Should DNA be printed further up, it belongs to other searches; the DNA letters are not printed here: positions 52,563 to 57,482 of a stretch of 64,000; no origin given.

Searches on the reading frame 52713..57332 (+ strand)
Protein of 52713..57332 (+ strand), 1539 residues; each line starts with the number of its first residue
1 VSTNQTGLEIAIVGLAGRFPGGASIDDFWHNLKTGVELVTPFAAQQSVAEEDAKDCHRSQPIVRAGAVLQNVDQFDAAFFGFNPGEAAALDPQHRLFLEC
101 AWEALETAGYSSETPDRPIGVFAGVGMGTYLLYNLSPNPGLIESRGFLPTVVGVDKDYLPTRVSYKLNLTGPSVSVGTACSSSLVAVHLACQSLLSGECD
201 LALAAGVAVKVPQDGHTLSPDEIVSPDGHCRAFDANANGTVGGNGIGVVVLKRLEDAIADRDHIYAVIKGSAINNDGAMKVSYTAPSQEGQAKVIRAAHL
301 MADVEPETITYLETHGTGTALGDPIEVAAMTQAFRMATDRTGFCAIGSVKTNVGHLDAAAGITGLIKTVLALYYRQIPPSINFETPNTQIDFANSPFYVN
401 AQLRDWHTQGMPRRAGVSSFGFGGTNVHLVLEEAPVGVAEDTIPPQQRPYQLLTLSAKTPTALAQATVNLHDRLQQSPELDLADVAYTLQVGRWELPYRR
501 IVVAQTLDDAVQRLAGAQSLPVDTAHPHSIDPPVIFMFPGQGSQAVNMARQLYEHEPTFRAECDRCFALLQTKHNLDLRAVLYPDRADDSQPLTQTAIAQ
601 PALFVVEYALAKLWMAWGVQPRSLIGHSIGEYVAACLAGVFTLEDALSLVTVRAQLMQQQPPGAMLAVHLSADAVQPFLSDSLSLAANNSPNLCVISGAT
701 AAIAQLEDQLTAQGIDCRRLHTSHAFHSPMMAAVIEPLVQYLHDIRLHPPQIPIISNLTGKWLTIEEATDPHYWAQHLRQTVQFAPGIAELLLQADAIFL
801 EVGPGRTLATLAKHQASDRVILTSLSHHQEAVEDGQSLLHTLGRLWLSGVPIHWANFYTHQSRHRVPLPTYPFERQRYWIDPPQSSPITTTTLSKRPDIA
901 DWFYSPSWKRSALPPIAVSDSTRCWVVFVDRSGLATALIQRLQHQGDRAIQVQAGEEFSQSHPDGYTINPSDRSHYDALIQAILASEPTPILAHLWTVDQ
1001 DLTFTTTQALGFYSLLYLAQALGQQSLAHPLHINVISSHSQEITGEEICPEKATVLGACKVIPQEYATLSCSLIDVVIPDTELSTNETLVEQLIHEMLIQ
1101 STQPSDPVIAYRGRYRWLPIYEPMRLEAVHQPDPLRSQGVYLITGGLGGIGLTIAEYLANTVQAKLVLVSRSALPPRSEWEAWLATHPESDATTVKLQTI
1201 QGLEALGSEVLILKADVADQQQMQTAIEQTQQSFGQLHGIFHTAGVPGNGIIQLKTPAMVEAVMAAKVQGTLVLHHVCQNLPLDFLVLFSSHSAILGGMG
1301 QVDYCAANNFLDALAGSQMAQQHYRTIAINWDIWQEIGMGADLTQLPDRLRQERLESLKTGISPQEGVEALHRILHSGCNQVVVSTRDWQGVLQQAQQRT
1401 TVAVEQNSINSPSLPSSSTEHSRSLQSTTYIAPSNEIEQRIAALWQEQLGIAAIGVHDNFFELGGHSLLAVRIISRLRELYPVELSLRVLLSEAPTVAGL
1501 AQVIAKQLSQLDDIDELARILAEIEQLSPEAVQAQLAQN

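Call 5: search_protein_families(library=pfam, proteins=[window:52713-57332:+])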
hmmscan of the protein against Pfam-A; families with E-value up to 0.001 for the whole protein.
window:52713-57332:+ (1539 aa): 12 families
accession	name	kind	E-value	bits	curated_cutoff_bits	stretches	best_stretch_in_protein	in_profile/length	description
PF00109.32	ketoacyl-synt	-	5.6e-73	246.1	20.8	1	9-257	3-252/252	Beta-ketoacyl synthase, N-terminal domain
PF00698.26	Acyl_transf_1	-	5.8e-54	184.2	32.7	1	535-810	1-273/319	Acyl transferase domain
PF08659.16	KR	-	1.3e-52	178.8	22.6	1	1139-1336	1-180/180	KR domain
PF02801.28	Ketoacyl-synt_C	-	5.7e-43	146.2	20.8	1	265-384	1-119/119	Beta-ketoacyl synthase, C-terminal domain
PF22621.2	CurL-like_PKS_C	-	8.5e-24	83.7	27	1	451-514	1-64/64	CurL-like, PKS C-terminal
PF16197.11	KAsynt_C_assoc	-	3.6e-18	66.4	33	1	386-502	1-110/111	Ketoacyl-synthetase C-terminal extension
PF00550.31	PP-binding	-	2.6e-16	60.1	20.8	1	1439-1504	1-67/67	Phosphopantetheine attachment site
PF22336.2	RhiE-like_linker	-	1.9e-14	53.8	27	1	455-515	2-61/67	RhiE-like, KS-MAT linker domain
PF21394.3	Beta-ketacyl_N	-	2.2e-13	50.6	26.9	1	929-1092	6-166/170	Beta-ketoacyl synthase-like, N-terminal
PF00106.31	adh_short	-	1.8e-11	44.3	26.6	1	1198-1330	39-175/195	short chain dehydrogenase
PF13561.12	adh_short_C2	-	5.1e-07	30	27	1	1202-1281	38-118/236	Enoyl-(Acyl carrier protein) reductase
PF00108.29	Thiolase_N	-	0.00019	21.3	26.4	1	170-207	75-112/260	Thiolase, N-terminal domain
